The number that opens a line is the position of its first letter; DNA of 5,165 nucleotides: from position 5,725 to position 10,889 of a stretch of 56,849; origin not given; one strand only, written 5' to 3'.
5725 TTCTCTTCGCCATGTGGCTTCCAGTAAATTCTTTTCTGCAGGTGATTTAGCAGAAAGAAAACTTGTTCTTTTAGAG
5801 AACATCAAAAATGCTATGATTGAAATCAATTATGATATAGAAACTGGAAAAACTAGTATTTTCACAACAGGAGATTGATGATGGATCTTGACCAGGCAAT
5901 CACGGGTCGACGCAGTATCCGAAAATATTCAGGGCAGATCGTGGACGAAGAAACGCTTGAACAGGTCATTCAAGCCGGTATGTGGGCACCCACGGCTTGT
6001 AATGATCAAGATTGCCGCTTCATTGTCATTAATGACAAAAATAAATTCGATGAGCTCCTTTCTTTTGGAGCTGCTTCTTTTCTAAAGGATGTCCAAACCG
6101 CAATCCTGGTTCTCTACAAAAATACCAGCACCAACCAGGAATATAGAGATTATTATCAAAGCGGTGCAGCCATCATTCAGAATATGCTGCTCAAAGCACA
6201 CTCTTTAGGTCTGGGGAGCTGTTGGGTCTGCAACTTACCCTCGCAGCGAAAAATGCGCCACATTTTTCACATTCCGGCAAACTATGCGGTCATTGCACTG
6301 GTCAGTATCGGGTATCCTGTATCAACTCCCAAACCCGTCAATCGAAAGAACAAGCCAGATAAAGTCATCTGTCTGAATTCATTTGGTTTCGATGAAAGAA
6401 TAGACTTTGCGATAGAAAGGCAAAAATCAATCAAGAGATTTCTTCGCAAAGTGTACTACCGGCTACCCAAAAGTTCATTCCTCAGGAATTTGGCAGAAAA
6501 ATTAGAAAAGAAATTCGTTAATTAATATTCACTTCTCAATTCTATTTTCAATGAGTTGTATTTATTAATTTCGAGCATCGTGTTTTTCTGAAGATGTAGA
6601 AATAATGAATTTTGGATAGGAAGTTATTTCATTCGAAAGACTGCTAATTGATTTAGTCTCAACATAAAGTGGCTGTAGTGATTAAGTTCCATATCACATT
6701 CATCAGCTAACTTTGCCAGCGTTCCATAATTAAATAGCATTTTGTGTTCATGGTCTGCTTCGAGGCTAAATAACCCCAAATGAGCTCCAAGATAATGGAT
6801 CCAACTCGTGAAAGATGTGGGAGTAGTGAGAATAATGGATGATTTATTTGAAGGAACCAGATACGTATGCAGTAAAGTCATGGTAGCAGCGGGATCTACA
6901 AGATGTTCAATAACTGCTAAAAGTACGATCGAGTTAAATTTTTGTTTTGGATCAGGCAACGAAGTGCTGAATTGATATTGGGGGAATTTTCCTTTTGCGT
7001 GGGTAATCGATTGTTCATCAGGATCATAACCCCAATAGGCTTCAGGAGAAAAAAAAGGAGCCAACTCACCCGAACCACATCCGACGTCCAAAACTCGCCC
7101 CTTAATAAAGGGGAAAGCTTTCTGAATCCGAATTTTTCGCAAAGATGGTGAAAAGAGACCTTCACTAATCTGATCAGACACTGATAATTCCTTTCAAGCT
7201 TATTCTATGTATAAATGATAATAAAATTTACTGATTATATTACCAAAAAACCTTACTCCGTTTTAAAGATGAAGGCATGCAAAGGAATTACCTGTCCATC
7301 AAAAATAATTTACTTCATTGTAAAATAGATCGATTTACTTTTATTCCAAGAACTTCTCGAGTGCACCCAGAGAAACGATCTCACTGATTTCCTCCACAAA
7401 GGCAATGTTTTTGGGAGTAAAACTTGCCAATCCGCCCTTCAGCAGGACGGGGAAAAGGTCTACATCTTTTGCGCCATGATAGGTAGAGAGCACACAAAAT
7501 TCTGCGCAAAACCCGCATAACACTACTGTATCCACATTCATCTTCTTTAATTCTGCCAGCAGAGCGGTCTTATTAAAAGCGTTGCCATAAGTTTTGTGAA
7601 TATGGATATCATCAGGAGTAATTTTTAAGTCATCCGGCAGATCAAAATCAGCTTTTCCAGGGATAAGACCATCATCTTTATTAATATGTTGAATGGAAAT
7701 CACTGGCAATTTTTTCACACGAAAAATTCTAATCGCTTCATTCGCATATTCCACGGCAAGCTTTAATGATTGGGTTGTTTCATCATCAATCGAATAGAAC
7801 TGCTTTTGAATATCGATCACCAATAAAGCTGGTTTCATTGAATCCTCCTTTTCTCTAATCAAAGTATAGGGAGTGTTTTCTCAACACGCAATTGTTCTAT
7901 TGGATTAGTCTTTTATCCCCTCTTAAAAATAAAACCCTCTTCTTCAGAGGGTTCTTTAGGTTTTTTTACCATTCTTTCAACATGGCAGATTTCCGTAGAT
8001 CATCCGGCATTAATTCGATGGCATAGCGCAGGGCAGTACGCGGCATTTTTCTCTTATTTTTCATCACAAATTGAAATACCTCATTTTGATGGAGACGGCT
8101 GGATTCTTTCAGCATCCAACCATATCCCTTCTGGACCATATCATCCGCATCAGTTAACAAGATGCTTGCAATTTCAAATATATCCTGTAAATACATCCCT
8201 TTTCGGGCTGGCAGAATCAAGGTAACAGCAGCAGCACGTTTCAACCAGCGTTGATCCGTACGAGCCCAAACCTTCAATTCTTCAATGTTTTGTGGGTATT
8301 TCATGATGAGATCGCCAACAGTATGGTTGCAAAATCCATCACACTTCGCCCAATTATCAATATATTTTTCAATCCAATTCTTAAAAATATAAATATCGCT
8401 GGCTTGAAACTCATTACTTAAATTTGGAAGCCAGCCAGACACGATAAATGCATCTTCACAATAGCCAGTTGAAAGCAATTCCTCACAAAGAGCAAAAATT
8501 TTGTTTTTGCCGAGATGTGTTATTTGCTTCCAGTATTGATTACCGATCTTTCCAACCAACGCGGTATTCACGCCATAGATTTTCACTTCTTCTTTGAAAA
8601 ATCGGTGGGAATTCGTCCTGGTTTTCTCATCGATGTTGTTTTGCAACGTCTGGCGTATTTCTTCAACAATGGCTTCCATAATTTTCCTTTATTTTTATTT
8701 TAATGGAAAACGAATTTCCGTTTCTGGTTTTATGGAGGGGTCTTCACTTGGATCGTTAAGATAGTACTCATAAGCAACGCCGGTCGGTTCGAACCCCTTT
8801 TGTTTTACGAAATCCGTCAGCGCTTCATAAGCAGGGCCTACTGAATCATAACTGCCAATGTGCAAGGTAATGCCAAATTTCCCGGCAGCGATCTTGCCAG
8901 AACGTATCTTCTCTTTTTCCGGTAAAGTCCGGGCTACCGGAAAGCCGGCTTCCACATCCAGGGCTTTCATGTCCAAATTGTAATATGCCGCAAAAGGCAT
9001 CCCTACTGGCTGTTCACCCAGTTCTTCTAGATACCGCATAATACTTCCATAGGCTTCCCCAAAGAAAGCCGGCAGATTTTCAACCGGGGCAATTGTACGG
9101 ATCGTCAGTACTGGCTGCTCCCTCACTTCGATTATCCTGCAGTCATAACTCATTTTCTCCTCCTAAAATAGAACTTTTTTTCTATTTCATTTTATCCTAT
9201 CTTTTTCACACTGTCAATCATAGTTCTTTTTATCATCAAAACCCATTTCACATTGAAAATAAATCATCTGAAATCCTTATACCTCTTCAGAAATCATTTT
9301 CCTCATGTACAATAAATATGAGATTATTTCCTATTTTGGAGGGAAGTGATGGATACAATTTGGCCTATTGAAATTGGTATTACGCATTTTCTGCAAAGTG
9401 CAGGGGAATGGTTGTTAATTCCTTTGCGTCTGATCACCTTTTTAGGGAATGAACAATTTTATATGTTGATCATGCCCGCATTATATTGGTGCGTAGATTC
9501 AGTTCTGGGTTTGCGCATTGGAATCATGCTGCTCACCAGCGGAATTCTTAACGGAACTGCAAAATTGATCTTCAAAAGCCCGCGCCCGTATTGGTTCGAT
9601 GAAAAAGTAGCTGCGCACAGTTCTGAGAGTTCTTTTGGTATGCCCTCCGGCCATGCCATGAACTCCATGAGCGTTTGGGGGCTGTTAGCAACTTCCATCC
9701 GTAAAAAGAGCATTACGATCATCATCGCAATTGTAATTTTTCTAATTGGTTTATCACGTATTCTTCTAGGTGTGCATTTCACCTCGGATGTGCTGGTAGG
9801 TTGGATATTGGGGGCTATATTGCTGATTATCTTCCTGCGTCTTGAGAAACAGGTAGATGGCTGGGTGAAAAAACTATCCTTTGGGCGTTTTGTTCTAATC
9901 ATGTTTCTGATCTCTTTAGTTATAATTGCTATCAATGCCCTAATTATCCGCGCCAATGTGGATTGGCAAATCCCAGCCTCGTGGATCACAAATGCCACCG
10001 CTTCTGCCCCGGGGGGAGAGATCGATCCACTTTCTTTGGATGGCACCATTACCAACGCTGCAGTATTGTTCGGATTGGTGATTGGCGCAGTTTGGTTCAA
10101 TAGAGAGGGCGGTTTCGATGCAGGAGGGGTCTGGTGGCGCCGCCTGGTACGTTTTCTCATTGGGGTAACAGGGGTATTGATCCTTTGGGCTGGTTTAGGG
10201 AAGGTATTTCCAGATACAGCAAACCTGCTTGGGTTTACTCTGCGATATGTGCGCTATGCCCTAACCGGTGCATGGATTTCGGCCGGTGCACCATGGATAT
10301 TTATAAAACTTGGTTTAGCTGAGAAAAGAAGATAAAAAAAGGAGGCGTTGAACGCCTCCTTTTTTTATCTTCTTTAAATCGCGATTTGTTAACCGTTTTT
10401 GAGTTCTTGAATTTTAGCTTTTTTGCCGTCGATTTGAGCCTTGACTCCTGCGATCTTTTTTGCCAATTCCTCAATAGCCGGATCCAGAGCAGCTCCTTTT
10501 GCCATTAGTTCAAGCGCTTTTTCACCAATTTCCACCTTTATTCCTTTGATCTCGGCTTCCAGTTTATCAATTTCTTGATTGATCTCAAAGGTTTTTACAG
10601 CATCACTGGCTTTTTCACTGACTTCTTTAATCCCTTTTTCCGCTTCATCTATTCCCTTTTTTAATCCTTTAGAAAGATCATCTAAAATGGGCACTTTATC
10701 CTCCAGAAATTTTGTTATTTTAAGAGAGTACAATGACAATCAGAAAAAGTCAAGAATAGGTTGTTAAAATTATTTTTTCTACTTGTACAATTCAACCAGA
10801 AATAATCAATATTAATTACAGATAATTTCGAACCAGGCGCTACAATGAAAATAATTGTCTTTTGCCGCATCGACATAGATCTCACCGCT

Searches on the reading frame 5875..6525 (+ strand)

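Call 9: search_protein_families(library=pfam, proteins=[window:5875-6525:+], max_evalue=0.001)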
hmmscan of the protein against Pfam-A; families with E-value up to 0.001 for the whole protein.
window:5875-6525:+ (216 aa): 2 families
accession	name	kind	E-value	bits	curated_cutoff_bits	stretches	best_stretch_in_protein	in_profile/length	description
PF00881.29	Nitroreductase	-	4.7e-28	98.9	23.5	2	9-60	1-52/167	Nitroreductase family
PF14512.11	TM1586_NiRdase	-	2.4e-13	50.7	27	1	5-166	2-149/215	Putative TM nitroreductase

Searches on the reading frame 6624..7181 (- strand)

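Call 9: search_protein_families(library=pfam, proteins=[window:6624-7181:-], max_evalue=0.001)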
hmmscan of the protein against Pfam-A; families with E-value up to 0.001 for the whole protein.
window:6624-7181:- (185 aa): 5 families
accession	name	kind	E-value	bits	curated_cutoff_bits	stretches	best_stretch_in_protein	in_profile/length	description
PF13489.12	Methyltransf_23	-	3.1e-17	63.2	27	1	25-163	21-158/164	Methyltransferase domain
PF08242.18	Methyltransf_12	-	5.8e-09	37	30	1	31-110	1-94/98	Methyltransferase domain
PF13649.12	Methyltransf_25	-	1.4e-06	29.3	27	1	30-105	1-90/97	Methyltransferase domain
PF08241.18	Methyltransf_11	-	1.8e-06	28.9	21.2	1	31-110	1-89/95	Methyltransferase domain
PF13847.12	Methyltransf_31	-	4.5e-05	23.6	27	1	29-110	6-103/145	Methyltransferase domain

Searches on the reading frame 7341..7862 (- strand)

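Call 9: search_protein_families(library=pfam, proteins=[window:7341-7862:-], max_evalue=0.001)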
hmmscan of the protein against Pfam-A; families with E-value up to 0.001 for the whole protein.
window:7341-7862:- (173 aa): 1 family
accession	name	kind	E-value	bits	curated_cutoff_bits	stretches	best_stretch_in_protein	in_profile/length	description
PF00857.26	Isochorismatase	-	6e-24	85.5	27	1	12-151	2-154/175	Isochorismatase domain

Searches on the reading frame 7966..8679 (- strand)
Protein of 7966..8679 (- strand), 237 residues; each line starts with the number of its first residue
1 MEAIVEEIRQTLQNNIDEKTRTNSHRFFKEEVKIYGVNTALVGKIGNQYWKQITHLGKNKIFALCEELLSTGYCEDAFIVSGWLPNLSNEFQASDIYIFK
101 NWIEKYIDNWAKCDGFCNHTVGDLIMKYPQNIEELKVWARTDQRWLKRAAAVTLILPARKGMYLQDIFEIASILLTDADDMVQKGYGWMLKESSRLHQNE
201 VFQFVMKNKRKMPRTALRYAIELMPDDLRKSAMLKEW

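Call 9: search_protein_families(library=pfam, proteins=[window:7966-8679:-], max_evalue=0.001)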
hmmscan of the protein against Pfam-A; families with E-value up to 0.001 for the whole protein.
window:7966-8679:- (237 aa): 1 family
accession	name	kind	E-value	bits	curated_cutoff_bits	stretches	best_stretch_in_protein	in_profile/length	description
PF08713.17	DNA_alkylation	-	4.2e-59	200.2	21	1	8-224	1-213/213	DNA alkylation repair enzyme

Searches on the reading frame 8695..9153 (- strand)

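Call 10: search_protein_families(library=pfam, proteins=[window:8695-9153:-], max_evalue=0.001)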
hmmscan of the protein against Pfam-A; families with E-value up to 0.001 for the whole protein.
window:8695-9153:- (152 aa): 1 family
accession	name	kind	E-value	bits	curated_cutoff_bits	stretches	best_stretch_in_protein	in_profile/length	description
PF06445.20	GyrI-like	-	4.8e-17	63.1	26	1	4-152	2-155/155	GyrI-like small molecule binding domain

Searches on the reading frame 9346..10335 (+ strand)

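Call 10: search_protein_families(library=pfam, proteins=[window:9346-10335:+], max_evalue=0.001)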
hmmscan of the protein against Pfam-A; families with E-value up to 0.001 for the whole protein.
window:9346-10335:+ (329 aa): 3 families
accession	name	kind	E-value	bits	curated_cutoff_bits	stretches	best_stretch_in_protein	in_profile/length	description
PF01569.27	PAP2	-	8e-25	87.5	27.2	1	56-166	3-124/130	PAP2 superfamily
PF14378.12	PAP2_3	-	4.3e-07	30.4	27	1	94-160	122-188/190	PAP2 superfamily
PF14360.12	PAP2_C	-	3.5e-05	24.7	27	1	99-160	6-69/74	PAP2 superfamily C-terminal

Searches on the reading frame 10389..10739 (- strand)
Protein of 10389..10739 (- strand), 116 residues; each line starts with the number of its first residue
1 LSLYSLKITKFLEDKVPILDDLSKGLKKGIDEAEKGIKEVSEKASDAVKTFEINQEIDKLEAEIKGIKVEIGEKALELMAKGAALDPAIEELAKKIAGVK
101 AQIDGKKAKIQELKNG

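Call 10: search_protein_families(library=pfam, proteins=[window:10389-10739:-], max_evalue=0.001)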
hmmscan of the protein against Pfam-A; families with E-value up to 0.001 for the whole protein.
window:10389-10739:- (116 aa): 0 families

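Call 14: search_protein_families(library=pfam, proteins=[window:10389-10739:-], max_evalue=0.1)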
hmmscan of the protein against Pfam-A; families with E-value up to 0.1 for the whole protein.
window:10389-10739:- (116 aa): 17 families
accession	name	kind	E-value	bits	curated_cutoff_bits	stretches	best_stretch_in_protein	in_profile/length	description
PF17749.6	MIP-T3_C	-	0.0018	18.8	25.8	1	37-115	59-138/154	Microtubule-binding protein MIP-T3 C-terminal region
PF14450.12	FtsA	-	0.0027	18.5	31.8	1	20-104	35-110/127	Cell division protein FtsA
PF04102.17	SlyX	-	0.0029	18.7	30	0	80-115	10-45/67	SlyX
PF06810.17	Phage_scaffold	-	0.0057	17.1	35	1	23-112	43-127/170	Phage capsid assembly scaffolding protein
PF21773.2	ODAD1_CC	-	0.0093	15.5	27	1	52-114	195-257/287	ODAD1 central coiled coil region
PF00170.26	bZIP_1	-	0.01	16.4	27.6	0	10-40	29-59/64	bZIP transcription factor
PF14282.11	FlxA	-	0.011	16.2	26.3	0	22-71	18-65/101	FlxA-like protein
PF13863.11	DUF4200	-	0.013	16.3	29.7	0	12-74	29-92/119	Domain of unknown function (DUF4200)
PF05377.16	FlaC_arch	-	0.013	16.3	27.8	0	52-71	4-23/55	Flagella accessory protein C (FlaC)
PF01025.24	GrpE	-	0.017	15.2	25.8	0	7-54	59-111/165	GrpE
PF10498.14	IFT57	-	0.02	14.3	40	1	26-72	308-354/360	Intra-flagellar transport protein 57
PF07544.18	Med9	-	0.026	15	26.9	1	45-115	17-78/80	RNA polymerase II transcription mediator complex subunit 9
PF13166.12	AAA_13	-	0.034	13.2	36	1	20-114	289-389/713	AAA domain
PF04977.20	DivIC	-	0.039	14.2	28.9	0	89-114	26-51/80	Septum formation initiator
PF16888.10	YwqH-like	-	0.041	14.6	33.7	0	84-115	92-123/123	YwqH-like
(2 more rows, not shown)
